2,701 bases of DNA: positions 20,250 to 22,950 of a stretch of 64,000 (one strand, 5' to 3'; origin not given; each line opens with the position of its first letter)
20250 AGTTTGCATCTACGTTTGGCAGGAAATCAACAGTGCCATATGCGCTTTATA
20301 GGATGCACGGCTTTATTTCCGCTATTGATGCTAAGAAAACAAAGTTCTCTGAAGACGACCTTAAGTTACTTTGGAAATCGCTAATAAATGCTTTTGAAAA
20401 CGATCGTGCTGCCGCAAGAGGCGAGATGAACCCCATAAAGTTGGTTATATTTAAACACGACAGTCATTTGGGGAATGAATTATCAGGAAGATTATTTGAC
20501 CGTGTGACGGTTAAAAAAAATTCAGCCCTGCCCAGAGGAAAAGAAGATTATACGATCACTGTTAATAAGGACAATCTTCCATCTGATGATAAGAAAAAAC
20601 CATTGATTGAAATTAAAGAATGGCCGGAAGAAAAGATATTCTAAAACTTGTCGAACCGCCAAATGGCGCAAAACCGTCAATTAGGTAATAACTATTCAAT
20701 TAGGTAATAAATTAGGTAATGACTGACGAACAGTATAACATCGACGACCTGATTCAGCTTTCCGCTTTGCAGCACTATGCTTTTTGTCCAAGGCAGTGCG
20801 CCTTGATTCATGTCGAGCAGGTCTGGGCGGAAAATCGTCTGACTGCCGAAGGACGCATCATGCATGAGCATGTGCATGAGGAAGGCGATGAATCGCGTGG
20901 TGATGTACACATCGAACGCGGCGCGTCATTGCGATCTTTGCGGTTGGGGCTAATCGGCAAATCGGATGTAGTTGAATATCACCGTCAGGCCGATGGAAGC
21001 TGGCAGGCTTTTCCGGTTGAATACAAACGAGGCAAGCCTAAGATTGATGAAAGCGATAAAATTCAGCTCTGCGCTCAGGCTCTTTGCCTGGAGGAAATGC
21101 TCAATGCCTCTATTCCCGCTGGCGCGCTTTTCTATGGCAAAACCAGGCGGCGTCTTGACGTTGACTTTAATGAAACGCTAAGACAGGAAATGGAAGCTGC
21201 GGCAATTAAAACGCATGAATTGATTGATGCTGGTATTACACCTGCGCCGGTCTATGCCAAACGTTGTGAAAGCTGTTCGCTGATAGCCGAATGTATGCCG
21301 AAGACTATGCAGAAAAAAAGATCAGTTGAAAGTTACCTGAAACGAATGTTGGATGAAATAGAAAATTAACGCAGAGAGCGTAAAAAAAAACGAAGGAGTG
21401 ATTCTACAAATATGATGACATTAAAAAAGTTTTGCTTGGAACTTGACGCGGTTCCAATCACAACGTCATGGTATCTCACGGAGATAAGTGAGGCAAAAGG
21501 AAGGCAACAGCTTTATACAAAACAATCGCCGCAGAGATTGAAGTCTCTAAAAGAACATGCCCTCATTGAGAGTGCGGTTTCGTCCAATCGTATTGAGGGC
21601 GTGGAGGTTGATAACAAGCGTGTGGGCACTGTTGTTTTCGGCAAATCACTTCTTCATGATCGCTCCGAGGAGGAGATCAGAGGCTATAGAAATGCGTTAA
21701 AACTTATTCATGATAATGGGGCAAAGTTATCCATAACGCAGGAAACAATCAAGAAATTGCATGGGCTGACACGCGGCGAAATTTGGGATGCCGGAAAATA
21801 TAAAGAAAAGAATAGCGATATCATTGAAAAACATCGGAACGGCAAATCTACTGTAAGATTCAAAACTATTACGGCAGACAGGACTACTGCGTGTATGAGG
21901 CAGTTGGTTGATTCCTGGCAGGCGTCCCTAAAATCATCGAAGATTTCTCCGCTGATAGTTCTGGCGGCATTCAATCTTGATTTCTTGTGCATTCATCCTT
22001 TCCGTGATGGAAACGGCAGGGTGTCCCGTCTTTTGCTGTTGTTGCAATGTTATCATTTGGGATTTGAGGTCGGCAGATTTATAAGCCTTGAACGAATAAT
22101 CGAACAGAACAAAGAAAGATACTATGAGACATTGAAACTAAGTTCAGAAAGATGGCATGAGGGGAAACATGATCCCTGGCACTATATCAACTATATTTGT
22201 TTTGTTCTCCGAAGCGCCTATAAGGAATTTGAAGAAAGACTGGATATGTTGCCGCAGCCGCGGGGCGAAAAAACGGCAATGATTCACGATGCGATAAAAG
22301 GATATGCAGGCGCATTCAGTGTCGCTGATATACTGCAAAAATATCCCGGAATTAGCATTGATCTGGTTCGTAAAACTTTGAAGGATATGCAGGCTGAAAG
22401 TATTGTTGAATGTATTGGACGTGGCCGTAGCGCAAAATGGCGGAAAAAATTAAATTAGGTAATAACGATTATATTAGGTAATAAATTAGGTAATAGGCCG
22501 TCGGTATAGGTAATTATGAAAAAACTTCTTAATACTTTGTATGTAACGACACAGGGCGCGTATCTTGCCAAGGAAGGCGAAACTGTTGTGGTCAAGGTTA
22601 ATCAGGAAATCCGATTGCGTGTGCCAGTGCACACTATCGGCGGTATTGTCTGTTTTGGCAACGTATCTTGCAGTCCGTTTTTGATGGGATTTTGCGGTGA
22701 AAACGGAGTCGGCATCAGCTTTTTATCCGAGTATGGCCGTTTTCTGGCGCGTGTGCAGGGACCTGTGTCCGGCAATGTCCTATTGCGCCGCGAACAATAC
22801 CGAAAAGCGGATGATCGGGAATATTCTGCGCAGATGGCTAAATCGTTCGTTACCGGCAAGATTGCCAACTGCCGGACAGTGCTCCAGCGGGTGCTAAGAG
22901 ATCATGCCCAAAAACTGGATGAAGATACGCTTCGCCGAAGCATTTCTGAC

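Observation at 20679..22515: Near-identical 42-bp direct repeats of iterated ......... cores bracket cas4-fic and touch both the cas4 and cas1 start codons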

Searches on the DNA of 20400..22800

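Call 38: search_rna_families(source=window, start=20400, end=22800, threshold=evalue, max_evalue=5)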
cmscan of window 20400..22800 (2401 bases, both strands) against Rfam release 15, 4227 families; matches with E-value up to 5: 0.
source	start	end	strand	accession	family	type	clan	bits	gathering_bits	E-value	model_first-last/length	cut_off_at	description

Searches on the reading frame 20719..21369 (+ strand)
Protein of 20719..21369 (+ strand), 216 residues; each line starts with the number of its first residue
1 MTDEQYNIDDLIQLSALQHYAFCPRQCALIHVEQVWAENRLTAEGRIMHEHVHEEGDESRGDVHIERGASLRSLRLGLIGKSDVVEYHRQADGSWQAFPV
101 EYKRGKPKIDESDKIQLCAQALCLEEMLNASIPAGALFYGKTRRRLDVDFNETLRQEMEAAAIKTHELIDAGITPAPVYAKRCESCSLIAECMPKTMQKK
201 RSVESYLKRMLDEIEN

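Call 6: search_protein_families(library=pfam, proteins=[window:20719-21369:+])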
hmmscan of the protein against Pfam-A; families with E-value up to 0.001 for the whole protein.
window:20719-21369:+ (216 aa): 1 family
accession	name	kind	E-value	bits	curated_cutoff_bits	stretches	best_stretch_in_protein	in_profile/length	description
PF01930.23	Cas_Cas4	-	7.6e-24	85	22.7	1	15-193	3-159/160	Domain of unknown function DUF83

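Call 46: find_homologous_proteins(query=window:20719-21366:+, max_evalue=1e-30)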
Query window:20719-21366:+ (216 aa): 8000 proteins with E <= 1e-30 among 8000 candidates; the best 120 are listed.
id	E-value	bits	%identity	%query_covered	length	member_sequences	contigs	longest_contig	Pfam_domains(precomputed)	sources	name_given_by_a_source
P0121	2.4e-141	486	100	100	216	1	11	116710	PF01930.24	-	-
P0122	8.4e-129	445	90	100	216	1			PF01930.24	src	-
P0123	2.5e-128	444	93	98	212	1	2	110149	PF01930.24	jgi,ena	jgi:CRISPR-associated exonuclease Cas4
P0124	7.5e-127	439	90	99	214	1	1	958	PF01930.24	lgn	-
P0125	7.8e-127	439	92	98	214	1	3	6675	PF01930.24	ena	-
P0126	9.6e-127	439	90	99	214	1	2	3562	PF01930.24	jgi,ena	-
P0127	1.0e-126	439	91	98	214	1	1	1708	PF01930.24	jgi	-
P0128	1.6e-126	438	90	99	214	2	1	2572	PF01930.24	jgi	jgi:CRISPR-associated exonuclease Cas4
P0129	5.5e-126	436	91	98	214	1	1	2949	PF01930.24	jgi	jgi:CRISPR-associated exonuclease Cas4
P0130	1.1e-125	435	91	97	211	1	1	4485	PF01930.24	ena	-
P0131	1.4e-125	435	91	99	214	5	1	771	PF01930.24,PF12705.14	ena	-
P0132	1.4e-125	435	92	96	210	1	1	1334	PF01930.24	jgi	jgi:CRISPR-associated exonuclease Cas4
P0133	1.6e-125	435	92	96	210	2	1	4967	PF01930.24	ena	-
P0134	1.9e-125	434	88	100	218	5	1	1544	PF01930.24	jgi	jgi:CRISPR-associated exonuclease Cas4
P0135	2.5e-125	434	90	97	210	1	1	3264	PF01930.24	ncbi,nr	ncbi:MAG: CRISPR-associated protein Cas4 [Smithella sp.]|nr:CRISPR-associated protein Cas4 [Smithell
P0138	3.0e-125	434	91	96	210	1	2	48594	PF01930.24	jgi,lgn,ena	jgi:CRISPR-associated exonuclease Cas4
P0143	2.7e-124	431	91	96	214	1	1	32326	PF01930.24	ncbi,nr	ncbi:CRISPR-associated protein Cas4 [Smithella sp. SCADC]|nr:CRISPR-associated protein Cas4 [Smithel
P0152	6.1e-122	423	89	96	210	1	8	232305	PF01930.24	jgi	jgi:CRISPR-associated exonuclease Cas4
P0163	1.1e-119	416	86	99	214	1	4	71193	PF01930.24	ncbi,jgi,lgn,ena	jgi:CRISPR-associated exonuclease Cas4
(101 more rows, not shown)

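Call 47: find_encoding_contigs(protein=P0138, flank=4000, max_places=2)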
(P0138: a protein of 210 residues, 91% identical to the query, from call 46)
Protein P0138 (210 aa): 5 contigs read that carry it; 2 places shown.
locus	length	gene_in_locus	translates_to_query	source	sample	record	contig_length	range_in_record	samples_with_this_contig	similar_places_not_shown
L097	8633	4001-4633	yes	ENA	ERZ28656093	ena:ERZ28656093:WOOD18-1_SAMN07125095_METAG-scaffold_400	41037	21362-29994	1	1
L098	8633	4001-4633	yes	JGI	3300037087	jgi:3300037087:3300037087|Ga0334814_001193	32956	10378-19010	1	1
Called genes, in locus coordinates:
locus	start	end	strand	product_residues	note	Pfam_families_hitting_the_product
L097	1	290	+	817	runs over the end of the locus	PF01966:HD (faint), PF18019:Cas3_HD (weak), PF04851:ResIII, PF00270:DEAD, PF00271:Helicase_C, PF22590:Cas3-like_C_2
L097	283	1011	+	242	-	PF09704:Cas_Cas5d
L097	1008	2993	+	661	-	PF09709:Cas_Csd1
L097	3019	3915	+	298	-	PF05107:Cas_Cas7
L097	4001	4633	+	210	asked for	PF01930:Cas_Cas4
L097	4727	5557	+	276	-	PF02498:Bro-N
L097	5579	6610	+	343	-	PF01867:Cas_Cas1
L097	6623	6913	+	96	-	PF09827:CRISPR_Cas2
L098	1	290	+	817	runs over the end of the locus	PF01966:HD (faint), PF18019:Cas3_HD (weak), PF04851:ResIII, PF00270:DEAD, PF00271:Helicase_C, PF22590:Cas3-like_C_2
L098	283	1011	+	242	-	PF09704:Cas_Cas5d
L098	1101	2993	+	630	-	PF09709:Cas_Csd1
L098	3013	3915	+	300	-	PF05107:Cas_Cas7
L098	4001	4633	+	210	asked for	PF01930:Cas_Cas4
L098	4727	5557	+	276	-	PF02498:Bro-N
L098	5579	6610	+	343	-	PF01867:Cas_Cas1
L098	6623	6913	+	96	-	PF09827:CRISPR_Cas2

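Call 48: find_encoding_contigs(protein=P0143, flank=4000, max_places=2)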
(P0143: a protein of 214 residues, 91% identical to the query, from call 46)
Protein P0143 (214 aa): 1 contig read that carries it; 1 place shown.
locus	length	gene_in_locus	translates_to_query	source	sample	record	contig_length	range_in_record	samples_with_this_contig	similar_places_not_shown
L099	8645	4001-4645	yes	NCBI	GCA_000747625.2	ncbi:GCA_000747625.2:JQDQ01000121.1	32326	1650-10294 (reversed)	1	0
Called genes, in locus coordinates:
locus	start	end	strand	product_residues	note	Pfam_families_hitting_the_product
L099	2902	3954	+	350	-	PF02661:Fic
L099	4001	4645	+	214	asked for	PF01930:Cas_Cas4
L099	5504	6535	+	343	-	PF01867:Cas_Cas1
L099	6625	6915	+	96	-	PF09827:CRISPR_Cas2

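Call 49: find_encoding_contigs(protein=P0152, flank=4000, max_places=2)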
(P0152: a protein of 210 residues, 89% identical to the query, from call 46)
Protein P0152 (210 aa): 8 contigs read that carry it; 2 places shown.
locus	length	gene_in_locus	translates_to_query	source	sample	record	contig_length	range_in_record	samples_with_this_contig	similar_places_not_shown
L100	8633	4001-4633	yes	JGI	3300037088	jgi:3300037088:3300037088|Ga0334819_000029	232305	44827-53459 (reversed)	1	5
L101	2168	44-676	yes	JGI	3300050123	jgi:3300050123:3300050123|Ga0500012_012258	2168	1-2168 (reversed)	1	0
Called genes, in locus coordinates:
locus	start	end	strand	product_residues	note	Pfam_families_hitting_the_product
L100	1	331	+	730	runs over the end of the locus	PF01966:HD (faint), PF18019:Cas3_HD (faint), PF04851:ResIII, PF00270:DEAD, PF22590:Cas3-like_C_2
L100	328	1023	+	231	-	PF09704:Cas_Cas5d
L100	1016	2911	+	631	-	PF09709:Cas_Csd1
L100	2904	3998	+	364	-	PF05107:Cas_Cas7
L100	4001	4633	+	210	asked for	PF01930:Cas_Cas4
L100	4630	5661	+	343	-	PF01867:Cas_Cas1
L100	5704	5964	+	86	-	PF09827:CRISPR_Cas2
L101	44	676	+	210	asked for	PF01930:Cas_Cas4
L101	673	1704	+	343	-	PF01867:Cas_Cas1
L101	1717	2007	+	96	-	PF09827:CRISPR_Cas2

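Call 50: find_encoding_contigs(protein=P0163, flank=4000, max_places=2)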
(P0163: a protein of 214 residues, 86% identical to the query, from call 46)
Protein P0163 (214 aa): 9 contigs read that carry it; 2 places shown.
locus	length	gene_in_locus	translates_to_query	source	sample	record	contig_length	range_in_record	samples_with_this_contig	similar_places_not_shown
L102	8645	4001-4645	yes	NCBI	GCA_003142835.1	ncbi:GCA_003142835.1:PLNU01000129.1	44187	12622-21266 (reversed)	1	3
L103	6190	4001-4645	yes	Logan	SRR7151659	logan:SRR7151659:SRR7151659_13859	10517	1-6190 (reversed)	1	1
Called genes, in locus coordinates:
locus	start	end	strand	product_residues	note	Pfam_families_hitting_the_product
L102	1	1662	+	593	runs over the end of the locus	PF09709:Cas_Csd1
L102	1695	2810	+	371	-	PF05107:Cas_Cas7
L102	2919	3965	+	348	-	PF02661:Fic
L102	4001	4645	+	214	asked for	PF01930:Cas_Cas4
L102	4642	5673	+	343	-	PF01867:Cas_Cas1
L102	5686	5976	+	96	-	PF09827:CRISPR_Cas2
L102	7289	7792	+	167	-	-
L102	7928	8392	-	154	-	PF19502:DUF6036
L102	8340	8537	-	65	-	-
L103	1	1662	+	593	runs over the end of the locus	PF09709:Cas_Csd1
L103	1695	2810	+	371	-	PF05107:Cas_Cas7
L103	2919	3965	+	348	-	PF02661:Fic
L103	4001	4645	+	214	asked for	PF01930:Cas_Cas4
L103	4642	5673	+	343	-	PF01867:Cas_Cas1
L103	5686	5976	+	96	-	PF09827:CRISPR_Cas2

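Call 84: search_protein_families(library=pfam, proteins=[L097:4727-5557:+], max_evalue=0.001)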
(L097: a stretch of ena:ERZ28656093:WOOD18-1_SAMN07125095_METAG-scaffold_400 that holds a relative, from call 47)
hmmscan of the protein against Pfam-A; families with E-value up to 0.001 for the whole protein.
L097:4727-5557:+ (276 aa): 1 family
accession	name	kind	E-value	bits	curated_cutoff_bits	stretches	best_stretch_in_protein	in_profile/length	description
PF02498.22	Bro-N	-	4.4e-14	53.3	25.6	1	12-106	1-92/96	BRO family, N-terminal domain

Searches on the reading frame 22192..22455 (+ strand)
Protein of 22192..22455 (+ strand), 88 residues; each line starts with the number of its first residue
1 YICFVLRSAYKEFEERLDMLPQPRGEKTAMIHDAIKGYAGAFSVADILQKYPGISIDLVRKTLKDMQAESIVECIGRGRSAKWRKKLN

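Call 76: search_solved_structures(query=window:22192-22455:+, max_evalue=10, show_alignments=3)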
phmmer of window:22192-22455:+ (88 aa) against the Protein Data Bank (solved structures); distinct sequences matched with E-value up to 10: 8.
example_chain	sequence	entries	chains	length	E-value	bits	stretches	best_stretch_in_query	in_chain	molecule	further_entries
8uqu_A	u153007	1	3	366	6.1e-15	58.2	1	5-86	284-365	Fido domain-containing protein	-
9fhl_c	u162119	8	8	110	0.5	13.8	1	51-79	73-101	Small ribosomal subunit protein eS25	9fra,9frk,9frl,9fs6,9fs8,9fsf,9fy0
1xkp_A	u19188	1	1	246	0.52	13.8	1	9-77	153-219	putative membrane-bound Yop targeting protein YopN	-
1xl3_A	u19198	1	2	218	0.67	13.4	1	9-78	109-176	Secretion control protein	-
6nxc_A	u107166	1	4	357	0.94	13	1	16-80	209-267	L-asparaginase 1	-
2him_A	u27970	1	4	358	0.95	12.9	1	16-80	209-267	L-asparaginase 1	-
2p2d_A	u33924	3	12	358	1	12.8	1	16-80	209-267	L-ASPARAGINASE I | L-asparaginase 1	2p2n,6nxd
2vrb_A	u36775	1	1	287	1.5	12.3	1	20-64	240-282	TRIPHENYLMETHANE REDUCTASE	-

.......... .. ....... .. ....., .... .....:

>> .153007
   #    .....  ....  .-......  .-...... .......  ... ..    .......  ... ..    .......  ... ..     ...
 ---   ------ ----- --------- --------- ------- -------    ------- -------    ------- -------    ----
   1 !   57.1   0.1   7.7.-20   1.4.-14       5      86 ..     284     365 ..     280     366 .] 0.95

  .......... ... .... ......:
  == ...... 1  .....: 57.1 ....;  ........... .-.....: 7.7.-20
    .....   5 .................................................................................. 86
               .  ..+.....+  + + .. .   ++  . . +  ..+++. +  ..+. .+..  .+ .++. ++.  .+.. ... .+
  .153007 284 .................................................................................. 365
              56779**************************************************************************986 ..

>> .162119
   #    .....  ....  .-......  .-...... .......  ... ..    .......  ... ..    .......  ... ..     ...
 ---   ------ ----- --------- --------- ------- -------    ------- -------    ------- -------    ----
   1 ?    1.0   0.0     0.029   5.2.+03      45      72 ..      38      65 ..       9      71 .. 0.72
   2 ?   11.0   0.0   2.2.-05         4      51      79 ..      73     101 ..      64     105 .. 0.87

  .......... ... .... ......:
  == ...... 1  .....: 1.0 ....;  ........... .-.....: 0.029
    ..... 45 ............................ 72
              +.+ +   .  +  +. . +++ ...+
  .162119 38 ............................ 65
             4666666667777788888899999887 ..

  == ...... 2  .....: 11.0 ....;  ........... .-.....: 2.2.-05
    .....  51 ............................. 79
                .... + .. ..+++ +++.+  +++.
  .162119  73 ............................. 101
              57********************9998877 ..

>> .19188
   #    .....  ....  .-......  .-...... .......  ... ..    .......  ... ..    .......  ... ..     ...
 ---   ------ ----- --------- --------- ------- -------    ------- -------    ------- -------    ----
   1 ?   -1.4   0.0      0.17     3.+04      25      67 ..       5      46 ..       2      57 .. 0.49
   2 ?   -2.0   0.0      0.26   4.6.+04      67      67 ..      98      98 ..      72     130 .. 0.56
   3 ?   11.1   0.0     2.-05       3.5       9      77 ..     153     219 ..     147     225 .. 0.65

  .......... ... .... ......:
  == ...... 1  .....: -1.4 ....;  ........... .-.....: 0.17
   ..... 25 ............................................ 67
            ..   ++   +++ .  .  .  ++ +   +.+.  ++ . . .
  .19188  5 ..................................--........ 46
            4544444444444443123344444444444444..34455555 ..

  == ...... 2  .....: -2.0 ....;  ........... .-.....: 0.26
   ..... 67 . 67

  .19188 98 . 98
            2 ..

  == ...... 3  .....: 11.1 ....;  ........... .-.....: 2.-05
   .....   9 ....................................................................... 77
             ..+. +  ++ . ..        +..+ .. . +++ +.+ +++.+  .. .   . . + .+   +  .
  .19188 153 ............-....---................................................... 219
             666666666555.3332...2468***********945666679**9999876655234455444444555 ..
